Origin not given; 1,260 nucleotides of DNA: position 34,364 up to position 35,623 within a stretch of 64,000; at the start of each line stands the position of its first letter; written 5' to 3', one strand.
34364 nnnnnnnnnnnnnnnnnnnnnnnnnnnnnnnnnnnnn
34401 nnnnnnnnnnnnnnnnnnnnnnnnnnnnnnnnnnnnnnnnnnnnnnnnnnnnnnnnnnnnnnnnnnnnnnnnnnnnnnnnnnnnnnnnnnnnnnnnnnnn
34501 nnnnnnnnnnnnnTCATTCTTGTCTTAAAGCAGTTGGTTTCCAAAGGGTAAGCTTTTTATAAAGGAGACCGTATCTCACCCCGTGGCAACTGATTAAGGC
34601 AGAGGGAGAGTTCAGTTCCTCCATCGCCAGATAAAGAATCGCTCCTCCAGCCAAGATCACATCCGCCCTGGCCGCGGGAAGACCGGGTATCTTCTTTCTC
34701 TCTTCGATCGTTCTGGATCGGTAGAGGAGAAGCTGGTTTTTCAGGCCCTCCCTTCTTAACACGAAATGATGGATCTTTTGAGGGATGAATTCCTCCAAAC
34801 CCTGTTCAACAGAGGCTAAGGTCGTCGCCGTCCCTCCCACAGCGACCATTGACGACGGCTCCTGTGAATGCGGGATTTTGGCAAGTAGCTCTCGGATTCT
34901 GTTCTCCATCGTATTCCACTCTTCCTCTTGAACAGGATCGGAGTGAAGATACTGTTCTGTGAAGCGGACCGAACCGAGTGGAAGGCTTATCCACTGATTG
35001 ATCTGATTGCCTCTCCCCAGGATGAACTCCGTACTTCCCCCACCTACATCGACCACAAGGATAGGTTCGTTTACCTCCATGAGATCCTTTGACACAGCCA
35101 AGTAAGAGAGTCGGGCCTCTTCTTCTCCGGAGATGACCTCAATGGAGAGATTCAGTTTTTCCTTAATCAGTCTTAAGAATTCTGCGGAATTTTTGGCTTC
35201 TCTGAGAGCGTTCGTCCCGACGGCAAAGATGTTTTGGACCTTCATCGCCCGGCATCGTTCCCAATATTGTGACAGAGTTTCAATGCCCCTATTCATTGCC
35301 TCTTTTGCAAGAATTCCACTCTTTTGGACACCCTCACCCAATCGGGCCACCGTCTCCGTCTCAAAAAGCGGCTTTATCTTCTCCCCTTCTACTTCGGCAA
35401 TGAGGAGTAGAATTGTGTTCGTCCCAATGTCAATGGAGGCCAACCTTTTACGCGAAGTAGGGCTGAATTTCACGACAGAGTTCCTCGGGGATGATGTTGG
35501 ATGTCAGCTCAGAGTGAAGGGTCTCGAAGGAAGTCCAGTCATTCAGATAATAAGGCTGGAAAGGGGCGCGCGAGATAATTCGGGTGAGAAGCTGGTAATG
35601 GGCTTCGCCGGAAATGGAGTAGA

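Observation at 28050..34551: DNR/NnrR-type regulator plus two matching TTGAY-N4-GTCAA boxes define a small NO-response regulon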

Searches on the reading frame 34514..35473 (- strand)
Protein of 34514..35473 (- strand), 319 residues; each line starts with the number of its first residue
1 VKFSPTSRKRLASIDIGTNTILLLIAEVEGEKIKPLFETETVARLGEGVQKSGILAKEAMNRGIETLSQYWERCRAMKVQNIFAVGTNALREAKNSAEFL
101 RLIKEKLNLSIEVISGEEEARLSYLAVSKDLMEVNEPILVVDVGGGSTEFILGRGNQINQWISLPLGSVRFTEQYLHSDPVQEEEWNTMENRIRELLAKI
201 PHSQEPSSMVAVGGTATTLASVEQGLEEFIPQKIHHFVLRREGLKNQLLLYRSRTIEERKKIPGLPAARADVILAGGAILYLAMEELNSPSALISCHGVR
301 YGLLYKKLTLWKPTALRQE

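Call 4: search_protein_families(library=pfam, proteins=[window:34514-35473:-], max_evalue=0.01)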
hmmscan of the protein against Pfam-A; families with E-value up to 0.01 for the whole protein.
window:34514-35473:- (319 aa): 2 families
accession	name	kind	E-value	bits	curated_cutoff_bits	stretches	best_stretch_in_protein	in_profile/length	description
PF02541.22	Ppx-GppA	-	3.7e-66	223.9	27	1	25-308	2-282/285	Ppx/GppA phosphatase family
PF14450.12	FtsA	-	0.00023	21.9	31.8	0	140-173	2-35/127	Cell division protein FtsA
